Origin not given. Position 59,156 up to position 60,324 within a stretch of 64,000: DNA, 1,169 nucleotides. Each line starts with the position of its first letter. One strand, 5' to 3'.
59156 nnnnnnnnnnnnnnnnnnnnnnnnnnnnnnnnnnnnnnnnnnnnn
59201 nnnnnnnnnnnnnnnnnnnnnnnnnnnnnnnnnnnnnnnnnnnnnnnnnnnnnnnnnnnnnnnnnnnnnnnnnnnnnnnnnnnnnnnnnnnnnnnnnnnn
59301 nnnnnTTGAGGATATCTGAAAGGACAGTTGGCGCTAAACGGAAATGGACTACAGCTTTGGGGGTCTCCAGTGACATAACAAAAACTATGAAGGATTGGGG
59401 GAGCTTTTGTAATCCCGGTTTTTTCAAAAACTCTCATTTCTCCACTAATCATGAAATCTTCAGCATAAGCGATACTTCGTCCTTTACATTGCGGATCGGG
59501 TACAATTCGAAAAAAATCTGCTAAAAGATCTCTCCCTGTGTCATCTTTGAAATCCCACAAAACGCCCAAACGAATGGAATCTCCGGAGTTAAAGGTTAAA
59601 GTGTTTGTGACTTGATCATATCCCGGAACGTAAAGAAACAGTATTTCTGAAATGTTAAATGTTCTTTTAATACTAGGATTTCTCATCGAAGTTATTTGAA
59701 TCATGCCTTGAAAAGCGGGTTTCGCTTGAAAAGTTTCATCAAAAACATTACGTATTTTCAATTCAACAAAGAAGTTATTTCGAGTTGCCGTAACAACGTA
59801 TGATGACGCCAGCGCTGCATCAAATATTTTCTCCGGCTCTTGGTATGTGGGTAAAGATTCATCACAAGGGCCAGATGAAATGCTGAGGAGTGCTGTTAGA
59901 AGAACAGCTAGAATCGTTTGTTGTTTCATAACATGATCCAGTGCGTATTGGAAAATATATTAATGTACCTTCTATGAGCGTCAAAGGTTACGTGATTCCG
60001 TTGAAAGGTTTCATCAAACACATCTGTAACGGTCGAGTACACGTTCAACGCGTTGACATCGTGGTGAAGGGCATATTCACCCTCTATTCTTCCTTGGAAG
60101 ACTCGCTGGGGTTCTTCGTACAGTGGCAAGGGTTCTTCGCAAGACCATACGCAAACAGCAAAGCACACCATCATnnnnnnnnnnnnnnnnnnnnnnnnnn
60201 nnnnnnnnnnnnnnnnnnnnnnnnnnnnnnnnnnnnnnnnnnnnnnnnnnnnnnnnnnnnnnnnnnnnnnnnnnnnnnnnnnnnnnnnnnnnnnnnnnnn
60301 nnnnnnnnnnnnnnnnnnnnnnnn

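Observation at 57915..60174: Tandem array of four paralogous secreted Cys-containing proteins of unknown function, with a length gradient, wedged between lysS and a TonB-dependent receptor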

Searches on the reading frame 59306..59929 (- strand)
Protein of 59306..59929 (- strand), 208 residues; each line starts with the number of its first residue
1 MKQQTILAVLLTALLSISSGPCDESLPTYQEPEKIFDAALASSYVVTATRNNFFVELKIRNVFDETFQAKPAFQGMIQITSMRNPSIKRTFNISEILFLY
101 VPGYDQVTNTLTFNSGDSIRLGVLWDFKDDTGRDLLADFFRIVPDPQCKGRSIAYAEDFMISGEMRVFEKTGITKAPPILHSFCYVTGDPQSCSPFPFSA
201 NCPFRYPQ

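Call 3: search_protein_families(library=pfam, max_evalue=1, proteins=[window:59306-59929:-])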
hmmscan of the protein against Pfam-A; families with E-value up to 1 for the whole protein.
seq(208 aa): 0 families

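Call 4: search_protein_families(library=ncbifam, max_evalue=1, proteins=[window:59306-59929:-])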
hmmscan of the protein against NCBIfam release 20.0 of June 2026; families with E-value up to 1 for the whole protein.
seq(208 aa): 0 families

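Call 7: find_homologous_proteins(query=window:59306-59929:-, max_evalue=0.001)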
Query seq(208 aa) (208 aa): 5 proteins with E <= 0.001 among 194 candidates.
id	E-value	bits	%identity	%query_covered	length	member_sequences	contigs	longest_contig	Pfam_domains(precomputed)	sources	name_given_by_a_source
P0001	3.1e-99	349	99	73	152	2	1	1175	-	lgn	-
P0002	8.3e-76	272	57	100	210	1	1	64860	-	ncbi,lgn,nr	ncbi:MAG: hypothetical protein HY088_04260 [Ignavibacteriales bacterium]|nr:hypothetical protein [Ig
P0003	1.6e-67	245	54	100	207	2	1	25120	-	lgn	-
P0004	1.6e-63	232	50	100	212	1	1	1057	-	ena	-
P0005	1.8e-39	153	40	87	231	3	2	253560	-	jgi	-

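Call 9: find_encoding_contigs(protein=P0005, flank=10000, max_places=4)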
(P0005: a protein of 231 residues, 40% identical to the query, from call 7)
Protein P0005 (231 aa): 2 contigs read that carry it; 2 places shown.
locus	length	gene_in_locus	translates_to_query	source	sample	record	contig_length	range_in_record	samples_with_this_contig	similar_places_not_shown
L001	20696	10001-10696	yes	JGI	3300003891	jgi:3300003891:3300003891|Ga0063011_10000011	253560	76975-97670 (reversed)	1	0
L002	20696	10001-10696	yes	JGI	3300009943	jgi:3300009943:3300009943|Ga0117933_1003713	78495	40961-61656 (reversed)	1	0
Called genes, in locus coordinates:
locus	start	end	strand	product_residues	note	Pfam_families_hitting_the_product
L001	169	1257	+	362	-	PF01916:DS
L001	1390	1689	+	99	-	PF14333:DUF4389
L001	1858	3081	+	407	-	PF01960:ArgJ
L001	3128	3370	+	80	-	PF07432:Hc1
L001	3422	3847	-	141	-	PF01035:DNA_binding_1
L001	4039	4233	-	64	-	PF01165:Ribosomal_S21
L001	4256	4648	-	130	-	-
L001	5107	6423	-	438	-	PF02163:Peptidase_M50, PF00595:PDZ (weak), PF13180:PDZ_2, PF17820:PDZ_6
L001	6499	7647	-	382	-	PF02670:DXP_reductoisom, PF08436:DXP_redisom_C, PF13288:DXPR_C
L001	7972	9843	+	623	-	PF09976:TPR_21 (faint), PF12895:ANAPC3 (weak), PF23914:TPR_CcmH_CycH (weak), PF07719:TPR_2 (weak), PF13181:TPR_8 (weak), PF13432:TPR_16 (weak), PF14559:TPR_19, PF13525:YfiO (weak), +11 more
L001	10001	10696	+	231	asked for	-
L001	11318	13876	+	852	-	PF13620:CarboxypepD_reg, PF13715:CarbopepD_reg_2, PF07715:Plug (weak), PF00593:TonB_dep_Rec_b-barrel, PF14905:OMP_b-brl_3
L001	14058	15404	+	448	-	PF00675:Peptidase_M16, PF05193:Peptidase_M16_C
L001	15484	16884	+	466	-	PF00675:Peptidase_M16, PF05193:Peptidase_M16_C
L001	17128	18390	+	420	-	-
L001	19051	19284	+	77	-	-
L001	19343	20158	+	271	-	PF02548:Pantoate_transf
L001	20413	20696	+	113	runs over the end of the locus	PF01155:HypA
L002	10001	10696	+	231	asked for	-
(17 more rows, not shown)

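Call 10: find_encoding_contigs(protein=P0003, flank=10000, max_places=4)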
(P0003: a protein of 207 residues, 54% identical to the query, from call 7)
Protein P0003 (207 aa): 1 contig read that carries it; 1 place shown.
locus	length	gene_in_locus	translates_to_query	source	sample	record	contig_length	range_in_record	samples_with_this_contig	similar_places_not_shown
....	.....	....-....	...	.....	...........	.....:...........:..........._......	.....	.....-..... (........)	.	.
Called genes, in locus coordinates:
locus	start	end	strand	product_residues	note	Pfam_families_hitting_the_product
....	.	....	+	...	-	?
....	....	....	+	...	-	-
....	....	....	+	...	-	-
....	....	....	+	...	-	-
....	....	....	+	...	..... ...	-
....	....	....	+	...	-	-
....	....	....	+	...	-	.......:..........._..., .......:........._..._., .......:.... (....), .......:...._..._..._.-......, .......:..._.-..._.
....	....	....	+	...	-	-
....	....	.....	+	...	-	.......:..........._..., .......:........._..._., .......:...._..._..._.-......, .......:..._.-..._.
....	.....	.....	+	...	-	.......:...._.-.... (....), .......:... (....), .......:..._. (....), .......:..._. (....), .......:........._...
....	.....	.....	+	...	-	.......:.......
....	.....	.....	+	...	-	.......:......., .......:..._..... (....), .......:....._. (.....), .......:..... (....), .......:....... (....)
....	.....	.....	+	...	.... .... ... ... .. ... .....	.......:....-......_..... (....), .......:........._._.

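Call 60: search_protein_families(library=pfam, max_evalue=0.01, proteins=[L001:17128-18390:+])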
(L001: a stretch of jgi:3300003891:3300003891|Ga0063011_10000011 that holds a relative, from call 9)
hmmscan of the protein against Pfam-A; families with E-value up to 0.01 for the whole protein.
L001:17128-18390:+ (420 aa): 0 families

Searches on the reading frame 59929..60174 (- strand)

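Call 3: search_protein_families(library=pfam, max_evalue=1, proteins=[window:59929-60174:-])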
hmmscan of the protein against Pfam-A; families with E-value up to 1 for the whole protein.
seq(82 aa): 1 family
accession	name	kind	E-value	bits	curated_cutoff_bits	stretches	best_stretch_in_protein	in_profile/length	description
PF04448.17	DUF551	-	0.05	14.9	22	1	11-79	4-60/68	Protein of unknown function (DUF551)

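Call 4: search_protein_families(library=ncbifam, max_evalue=1, proteins=[window:59929-60174:-])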
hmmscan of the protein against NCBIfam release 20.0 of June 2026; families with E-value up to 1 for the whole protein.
seq(82 aa): 0 families
